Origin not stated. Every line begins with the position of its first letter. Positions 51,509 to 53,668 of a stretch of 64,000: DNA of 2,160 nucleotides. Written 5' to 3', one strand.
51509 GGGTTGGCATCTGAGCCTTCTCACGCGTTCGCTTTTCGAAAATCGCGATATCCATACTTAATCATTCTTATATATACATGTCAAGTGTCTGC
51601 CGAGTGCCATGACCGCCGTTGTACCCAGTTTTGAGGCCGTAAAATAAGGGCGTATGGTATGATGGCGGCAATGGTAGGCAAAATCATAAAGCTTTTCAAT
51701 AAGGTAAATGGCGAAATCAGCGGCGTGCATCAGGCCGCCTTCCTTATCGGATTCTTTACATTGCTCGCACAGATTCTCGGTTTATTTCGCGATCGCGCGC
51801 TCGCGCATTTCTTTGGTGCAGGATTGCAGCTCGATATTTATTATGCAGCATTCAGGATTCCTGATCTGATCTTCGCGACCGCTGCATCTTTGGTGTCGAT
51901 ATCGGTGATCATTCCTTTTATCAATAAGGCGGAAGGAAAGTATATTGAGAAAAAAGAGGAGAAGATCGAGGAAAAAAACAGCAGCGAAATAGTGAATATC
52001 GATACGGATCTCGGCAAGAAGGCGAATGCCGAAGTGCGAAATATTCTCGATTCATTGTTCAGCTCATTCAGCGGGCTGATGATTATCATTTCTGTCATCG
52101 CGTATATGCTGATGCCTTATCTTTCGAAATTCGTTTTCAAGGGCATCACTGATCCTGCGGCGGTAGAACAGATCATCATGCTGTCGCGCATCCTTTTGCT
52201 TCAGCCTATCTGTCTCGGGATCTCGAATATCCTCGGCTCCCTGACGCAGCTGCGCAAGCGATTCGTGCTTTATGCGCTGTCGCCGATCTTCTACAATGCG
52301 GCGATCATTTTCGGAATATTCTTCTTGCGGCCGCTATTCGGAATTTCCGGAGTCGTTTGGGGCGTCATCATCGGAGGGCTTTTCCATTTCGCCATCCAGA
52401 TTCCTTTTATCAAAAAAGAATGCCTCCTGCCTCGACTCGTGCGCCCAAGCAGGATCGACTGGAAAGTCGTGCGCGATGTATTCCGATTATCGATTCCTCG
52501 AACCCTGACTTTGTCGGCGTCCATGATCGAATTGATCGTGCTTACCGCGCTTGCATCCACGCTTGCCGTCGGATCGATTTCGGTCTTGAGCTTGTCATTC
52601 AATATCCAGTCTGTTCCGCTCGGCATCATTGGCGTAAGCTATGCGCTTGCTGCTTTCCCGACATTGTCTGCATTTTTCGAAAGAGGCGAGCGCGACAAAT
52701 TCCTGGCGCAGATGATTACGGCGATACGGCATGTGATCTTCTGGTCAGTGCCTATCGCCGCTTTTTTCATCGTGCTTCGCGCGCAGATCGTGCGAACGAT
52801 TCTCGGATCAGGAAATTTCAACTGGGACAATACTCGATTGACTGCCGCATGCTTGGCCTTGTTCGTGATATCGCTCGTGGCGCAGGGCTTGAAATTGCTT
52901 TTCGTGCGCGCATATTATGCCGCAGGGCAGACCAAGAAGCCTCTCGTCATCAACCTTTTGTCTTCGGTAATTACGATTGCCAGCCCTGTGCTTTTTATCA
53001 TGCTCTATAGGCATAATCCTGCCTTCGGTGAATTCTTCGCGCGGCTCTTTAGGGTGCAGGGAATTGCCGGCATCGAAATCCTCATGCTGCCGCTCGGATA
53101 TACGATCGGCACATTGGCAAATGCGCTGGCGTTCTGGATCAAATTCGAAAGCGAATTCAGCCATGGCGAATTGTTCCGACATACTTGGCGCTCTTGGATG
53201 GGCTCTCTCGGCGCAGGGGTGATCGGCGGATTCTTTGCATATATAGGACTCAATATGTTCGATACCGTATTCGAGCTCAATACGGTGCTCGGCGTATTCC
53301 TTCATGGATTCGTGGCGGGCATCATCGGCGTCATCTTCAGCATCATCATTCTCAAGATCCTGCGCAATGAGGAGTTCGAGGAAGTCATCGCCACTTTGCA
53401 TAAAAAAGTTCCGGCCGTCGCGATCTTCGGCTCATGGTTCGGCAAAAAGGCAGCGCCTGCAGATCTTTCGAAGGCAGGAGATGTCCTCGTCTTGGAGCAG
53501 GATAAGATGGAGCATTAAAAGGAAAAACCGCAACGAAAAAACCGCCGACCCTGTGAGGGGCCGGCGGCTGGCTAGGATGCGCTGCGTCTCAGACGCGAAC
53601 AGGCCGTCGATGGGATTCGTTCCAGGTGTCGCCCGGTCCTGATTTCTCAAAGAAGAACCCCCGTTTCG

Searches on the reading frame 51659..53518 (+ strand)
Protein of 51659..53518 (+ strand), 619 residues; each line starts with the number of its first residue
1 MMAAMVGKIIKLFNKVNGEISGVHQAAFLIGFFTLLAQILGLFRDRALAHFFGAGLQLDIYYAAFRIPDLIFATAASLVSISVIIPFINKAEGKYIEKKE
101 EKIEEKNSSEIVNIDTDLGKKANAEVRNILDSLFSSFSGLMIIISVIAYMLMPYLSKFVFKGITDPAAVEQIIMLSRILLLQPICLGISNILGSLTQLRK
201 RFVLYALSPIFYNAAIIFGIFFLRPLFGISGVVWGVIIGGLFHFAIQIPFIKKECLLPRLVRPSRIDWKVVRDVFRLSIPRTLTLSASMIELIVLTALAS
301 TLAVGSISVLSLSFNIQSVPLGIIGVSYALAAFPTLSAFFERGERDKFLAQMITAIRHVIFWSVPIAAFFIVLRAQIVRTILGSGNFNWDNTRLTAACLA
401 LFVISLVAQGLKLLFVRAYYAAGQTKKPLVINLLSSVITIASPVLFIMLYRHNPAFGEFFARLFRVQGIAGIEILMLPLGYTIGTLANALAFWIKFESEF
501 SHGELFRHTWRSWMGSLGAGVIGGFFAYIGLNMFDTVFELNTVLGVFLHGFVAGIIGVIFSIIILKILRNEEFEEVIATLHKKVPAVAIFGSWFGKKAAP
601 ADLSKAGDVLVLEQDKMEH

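Call 10: search_protein_families(library=pfam, proteins=[window:51659-53518:+])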
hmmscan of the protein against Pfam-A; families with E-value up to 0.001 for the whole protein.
window:51659-53518:+ (619 aa): 1 family
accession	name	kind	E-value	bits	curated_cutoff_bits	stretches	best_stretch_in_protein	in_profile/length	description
PF03023.19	MurJ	-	1.5e-63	215.4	27.4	1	48-451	1-376/451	Lipid II flippase MurJ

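Call 33: list_cluster_members(proteins=[P0001, window:51659-53518:+])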
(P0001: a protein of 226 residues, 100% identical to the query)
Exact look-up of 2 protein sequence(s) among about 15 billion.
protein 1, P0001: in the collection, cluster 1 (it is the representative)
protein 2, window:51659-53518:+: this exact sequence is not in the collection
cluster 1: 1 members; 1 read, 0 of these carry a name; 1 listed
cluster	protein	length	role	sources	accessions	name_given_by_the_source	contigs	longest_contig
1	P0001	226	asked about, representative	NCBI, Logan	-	-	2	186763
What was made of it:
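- Tried and rejected: list_cluster_members (call 33).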
